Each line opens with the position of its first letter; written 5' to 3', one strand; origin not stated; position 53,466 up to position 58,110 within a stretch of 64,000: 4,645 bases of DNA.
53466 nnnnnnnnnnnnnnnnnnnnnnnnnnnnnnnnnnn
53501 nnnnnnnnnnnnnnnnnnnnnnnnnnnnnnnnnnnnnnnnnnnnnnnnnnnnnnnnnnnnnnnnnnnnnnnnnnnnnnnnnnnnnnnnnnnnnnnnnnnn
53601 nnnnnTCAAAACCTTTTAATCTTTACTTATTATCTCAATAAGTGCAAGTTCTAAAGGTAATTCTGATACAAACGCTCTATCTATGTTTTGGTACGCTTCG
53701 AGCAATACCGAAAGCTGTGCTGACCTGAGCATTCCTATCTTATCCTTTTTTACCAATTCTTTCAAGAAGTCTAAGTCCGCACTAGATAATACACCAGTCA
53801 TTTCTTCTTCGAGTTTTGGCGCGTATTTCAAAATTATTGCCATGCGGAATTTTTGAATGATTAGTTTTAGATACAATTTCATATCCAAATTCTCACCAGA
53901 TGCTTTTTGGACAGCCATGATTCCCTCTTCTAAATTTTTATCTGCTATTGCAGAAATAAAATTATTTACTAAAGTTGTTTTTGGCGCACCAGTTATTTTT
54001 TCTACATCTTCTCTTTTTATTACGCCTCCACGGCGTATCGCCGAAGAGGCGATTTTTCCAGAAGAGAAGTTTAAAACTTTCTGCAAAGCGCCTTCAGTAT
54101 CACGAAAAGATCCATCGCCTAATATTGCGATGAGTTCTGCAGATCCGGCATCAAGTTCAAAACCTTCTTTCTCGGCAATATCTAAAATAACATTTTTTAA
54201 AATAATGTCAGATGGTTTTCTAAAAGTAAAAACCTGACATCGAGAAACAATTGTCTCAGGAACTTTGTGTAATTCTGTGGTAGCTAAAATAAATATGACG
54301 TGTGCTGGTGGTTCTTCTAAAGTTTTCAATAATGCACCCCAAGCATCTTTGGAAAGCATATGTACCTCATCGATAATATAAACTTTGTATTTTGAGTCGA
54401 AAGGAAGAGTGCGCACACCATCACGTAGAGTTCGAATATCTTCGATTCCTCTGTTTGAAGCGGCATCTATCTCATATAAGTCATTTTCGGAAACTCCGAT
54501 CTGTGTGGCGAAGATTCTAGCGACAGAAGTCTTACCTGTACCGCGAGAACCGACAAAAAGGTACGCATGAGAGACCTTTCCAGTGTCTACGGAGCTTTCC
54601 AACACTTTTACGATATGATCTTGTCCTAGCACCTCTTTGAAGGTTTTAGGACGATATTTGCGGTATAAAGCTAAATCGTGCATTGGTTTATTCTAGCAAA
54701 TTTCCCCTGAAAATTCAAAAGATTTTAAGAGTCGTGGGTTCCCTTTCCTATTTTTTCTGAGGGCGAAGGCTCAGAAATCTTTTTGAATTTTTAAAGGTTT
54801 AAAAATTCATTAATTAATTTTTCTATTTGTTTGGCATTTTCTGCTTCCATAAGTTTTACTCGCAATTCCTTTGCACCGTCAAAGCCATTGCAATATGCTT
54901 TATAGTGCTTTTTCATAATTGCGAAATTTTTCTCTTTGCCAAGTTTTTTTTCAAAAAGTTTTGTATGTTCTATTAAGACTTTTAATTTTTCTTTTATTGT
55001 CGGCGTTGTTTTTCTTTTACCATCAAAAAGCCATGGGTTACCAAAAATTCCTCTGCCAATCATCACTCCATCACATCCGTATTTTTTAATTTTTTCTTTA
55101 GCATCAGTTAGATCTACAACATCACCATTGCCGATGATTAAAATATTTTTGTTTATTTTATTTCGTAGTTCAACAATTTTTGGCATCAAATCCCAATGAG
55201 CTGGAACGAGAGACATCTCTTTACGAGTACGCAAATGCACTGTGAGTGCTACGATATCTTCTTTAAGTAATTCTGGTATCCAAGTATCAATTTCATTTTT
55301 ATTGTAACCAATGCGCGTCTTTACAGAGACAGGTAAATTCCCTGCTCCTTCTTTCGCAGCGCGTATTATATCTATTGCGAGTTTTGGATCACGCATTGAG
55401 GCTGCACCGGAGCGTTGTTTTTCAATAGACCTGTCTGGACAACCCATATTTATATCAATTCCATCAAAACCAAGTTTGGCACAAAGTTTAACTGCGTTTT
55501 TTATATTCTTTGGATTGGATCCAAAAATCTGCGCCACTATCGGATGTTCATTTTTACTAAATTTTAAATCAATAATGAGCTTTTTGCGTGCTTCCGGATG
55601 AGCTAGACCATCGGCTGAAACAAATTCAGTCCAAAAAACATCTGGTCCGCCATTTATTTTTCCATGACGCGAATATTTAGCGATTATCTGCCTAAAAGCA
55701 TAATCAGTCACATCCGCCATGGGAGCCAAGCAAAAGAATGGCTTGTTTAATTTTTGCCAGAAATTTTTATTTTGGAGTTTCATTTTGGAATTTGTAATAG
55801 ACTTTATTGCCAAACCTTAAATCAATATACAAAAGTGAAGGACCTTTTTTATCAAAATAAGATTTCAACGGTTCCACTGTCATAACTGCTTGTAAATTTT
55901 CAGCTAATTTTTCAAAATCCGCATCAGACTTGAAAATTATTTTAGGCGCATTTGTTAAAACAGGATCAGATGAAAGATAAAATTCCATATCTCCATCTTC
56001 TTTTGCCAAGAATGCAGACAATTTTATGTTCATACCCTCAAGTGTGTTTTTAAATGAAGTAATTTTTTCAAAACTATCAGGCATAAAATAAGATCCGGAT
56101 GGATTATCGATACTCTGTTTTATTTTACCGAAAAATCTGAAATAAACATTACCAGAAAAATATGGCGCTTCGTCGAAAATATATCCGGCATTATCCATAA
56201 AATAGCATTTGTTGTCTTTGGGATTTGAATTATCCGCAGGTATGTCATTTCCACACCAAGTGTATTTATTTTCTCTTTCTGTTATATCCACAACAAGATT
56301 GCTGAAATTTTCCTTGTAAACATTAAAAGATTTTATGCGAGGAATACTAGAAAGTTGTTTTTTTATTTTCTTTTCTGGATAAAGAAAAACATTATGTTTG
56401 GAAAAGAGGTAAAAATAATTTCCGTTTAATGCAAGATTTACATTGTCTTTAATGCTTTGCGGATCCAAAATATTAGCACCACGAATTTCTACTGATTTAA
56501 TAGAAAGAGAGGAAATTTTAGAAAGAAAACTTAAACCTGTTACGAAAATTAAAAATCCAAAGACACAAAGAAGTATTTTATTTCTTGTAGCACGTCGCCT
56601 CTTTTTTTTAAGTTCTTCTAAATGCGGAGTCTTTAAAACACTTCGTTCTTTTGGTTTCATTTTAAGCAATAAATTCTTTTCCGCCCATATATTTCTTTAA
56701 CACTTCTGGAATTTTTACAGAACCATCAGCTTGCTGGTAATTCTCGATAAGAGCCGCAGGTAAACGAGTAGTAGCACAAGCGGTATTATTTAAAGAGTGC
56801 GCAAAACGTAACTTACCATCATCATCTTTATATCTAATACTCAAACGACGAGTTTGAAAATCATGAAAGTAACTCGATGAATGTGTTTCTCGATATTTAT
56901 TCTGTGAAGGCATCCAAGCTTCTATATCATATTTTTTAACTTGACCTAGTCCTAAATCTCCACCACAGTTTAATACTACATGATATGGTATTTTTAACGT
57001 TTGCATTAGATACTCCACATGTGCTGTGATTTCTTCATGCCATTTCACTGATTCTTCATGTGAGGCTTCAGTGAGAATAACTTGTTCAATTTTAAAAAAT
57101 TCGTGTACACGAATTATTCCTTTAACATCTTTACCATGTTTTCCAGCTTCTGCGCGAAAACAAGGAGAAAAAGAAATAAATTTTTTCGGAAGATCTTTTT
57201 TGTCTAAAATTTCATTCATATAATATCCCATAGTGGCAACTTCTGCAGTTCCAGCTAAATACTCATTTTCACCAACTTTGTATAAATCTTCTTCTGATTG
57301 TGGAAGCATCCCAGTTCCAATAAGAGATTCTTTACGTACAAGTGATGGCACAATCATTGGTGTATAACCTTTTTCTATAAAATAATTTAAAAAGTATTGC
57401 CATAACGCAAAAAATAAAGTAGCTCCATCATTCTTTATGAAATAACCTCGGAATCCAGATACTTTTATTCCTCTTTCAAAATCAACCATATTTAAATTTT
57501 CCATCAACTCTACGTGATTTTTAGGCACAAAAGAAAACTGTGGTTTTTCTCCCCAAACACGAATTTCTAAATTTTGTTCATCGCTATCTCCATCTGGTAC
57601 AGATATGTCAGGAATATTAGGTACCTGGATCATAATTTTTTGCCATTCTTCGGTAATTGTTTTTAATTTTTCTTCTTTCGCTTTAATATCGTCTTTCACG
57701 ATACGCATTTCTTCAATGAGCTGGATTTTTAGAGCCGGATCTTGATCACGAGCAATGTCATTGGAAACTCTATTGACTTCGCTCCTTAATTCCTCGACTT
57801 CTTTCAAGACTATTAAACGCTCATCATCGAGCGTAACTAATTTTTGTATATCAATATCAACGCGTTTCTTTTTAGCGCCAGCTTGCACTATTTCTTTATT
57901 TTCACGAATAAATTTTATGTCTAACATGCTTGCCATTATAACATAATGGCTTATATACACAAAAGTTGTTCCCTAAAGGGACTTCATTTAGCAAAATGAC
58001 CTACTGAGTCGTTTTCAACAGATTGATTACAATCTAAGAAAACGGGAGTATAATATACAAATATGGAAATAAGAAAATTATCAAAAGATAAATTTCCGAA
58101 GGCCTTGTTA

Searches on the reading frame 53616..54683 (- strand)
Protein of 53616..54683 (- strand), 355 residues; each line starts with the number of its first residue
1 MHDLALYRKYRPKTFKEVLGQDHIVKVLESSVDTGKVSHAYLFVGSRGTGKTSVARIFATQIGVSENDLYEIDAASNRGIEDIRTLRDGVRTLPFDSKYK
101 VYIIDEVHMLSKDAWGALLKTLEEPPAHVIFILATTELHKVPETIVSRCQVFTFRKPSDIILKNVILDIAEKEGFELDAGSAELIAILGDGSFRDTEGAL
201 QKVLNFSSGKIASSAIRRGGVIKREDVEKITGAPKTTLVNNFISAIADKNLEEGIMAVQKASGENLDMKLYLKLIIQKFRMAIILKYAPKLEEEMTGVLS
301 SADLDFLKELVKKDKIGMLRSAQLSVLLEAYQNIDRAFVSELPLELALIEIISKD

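Call 19: search_protein_families(library=ncbifam, proteins=[window:53616-54683:-], max_evalue=0.00001)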
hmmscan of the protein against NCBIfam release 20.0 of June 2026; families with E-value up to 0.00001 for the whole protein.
window:53616-54683:- (355 aa): 78 families (the best 25 are shown)
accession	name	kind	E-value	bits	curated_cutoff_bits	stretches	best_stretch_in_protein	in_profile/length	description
NF004046.1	PRK05563.1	equivalog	2.4e-96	323.9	400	2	66-353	86-358/567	DNA polymerase III subunit gamma/tau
TIGR02397.1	dnaX_nterm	equivalog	9.6e-95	317.8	250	2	66-351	85-354/355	DNA polymerase III subunit gamma/tau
NF011526.0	PRK14965.1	equivalog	8.7e-85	285.7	670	2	68-352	89-359/578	DNA polymerase III subunits gamma and tau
NF011514.0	PRK14953.1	equivalog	7.9e-84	282.3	536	2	67-286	88-296/488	DNA polymerase III subunits gamma and tau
NF011512.0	PRK14950.1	equivalog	2.8e-83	281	593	2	68-351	90-358/585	DNA polymerase III subunits gamma and tau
NF011523.0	PRK14962.1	equivalog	4.5e-79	266.4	576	2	67-271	86-279/474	DNA polymerase III subunits gamma and tau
NF004549.0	PRK05896.1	equivalog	6.8e-77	259.6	578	1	2-276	2-286/642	DNA polymerase III subunits gamma and tau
NF006585.0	PRK09111.1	equivalog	4.5e-74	250.2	604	2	67-352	117-388/616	DNA polymerase III subunit gamma/tau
NF004962.0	PRK06305.1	equivalog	1.1e-72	245.7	559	2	67-352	90-349/465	DNA polymerase III subunits gamma and tau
NF011517.0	PRK14956.1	equivalog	4.4e-69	233.5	654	2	66-218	89-241/486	DNA polymerase III subunits gamma and tau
NF011531.0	PRK14971.1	equivalog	5e-69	233.7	685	2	68-212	91-235/614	DNA polymerase III subunit gamma/tau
NF005942.0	PRK07994.1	equivalog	1.4e-68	232.5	613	2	68-291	89-301/655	DNA polymerase III subunit gamma/tau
NF011524.0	PRK14963.1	equivalog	1.6e-67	229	601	1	5-208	3-226/647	DNA polymerase III subunits gamma and tau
NF011510.0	PRK14948.1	equivalog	6.5e-67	226.7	593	2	68-353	93-363/640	DNA polymerase III subunit gamma/tau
NF005173.0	PRK06647.1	equivalog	6.8e-67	226.6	623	2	68-352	89-357/568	DNA polymerase III subunits gamma and tau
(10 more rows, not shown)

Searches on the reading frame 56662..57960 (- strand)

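Call 19: search_protein_families(library=ncbifam, proteins=[window:56662-57960:-], max_evalue=0.00001)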
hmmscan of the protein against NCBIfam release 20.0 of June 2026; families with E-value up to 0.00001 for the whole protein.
window:56662-57960:- (432 aa): 4 families
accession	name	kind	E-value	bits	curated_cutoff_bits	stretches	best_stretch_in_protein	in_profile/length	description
TIGR00414.1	serS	equivalog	8.4e-138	459.9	301.65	1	12-425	1-418/418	serine--tRNA ligase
TIGR00418.1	thrS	equivalog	3.1e-08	33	383.65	1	147-318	171-335/565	threonine--tRNA ligase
TIGR00408.1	proS_fam_I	equivalog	2.8e-06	26.5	437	1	236-413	103-273/475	proline--tRNA ligase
NF002120.0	PRK00960.1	equivalog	5.5e-06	25.2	611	1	246-354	324-438/518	serine--tRNA ligase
